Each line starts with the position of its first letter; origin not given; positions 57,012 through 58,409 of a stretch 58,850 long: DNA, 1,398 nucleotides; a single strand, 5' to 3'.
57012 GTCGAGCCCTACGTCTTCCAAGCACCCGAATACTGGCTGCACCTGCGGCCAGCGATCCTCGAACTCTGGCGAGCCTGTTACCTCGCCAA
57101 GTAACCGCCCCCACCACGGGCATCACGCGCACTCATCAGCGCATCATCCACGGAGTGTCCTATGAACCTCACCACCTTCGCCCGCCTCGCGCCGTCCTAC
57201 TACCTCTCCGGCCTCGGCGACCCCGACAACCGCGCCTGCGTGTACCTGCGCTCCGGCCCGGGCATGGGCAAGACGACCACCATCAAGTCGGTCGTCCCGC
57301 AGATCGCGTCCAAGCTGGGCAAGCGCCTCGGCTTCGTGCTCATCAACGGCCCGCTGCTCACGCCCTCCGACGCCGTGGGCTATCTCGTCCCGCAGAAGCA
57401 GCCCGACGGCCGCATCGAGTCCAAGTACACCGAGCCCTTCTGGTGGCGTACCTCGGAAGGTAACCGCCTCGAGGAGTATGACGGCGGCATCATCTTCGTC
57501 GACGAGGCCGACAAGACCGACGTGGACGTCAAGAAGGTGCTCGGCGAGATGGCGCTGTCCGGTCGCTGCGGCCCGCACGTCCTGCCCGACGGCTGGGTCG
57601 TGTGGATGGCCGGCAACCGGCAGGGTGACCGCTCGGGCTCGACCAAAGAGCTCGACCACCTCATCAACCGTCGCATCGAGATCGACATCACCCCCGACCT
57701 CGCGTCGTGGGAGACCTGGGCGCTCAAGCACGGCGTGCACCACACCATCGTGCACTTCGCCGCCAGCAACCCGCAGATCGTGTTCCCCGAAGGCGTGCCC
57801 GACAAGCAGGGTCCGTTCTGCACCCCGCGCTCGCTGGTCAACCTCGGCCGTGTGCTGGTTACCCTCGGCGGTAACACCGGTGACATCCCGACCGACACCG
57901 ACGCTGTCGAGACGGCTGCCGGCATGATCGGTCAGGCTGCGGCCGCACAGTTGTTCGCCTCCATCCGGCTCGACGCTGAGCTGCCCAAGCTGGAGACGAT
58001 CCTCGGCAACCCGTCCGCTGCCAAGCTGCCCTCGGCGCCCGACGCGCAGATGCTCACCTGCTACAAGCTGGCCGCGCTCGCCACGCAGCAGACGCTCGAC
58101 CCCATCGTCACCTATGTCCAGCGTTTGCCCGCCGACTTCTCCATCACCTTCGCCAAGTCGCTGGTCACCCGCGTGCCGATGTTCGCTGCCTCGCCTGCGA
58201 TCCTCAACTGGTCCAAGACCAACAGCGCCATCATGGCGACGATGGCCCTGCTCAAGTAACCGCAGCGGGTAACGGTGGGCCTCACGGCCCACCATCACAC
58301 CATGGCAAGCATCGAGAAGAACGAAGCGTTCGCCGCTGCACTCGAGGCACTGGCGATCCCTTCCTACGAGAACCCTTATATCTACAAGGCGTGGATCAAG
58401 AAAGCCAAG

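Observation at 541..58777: Genome-wide bipartite element [G]GTWACC-N5/6-GGTAAC (~75-80 copies), palindromic inside genes and stop/RBS-embedded at junctions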

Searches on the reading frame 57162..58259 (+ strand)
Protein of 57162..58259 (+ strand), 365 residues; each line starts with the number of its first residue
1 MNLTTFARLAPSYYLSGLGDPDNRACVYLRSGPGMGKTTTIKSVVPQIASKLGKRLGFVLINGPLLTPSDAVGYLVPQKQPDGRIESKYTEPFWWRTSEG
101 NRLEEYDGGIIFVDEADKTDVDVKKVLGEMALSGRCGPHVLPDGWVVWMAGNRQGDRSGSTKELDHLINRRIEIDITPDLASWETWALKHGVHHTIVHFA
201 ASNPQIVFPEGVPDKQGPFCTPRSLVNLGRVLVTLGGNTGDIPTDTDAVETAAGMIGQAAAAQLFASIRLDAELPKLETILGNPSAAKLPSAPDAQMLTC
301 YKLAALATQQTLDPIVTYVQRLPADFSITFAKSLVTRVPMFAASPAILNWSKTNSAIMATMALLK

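Call 23: search_protein_families(library=pfam, proteins=[window:57162-58259:+], max_evalue=0.05)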
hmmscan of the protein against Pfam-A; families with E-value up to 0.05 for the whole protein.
window:57162-58259:+ (365 aa): 2 families
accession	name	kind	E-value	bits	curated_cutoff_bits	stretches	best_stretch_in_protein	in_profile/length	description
PF13245.12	AAA_19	-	0.00045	20.8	25.1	1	24-49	11-36/134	AAA domain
PF00004.35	AAA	-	0.0058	17.5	21.2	1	29-119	3-69/131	ATPase family associated with various cellular activities (AAA)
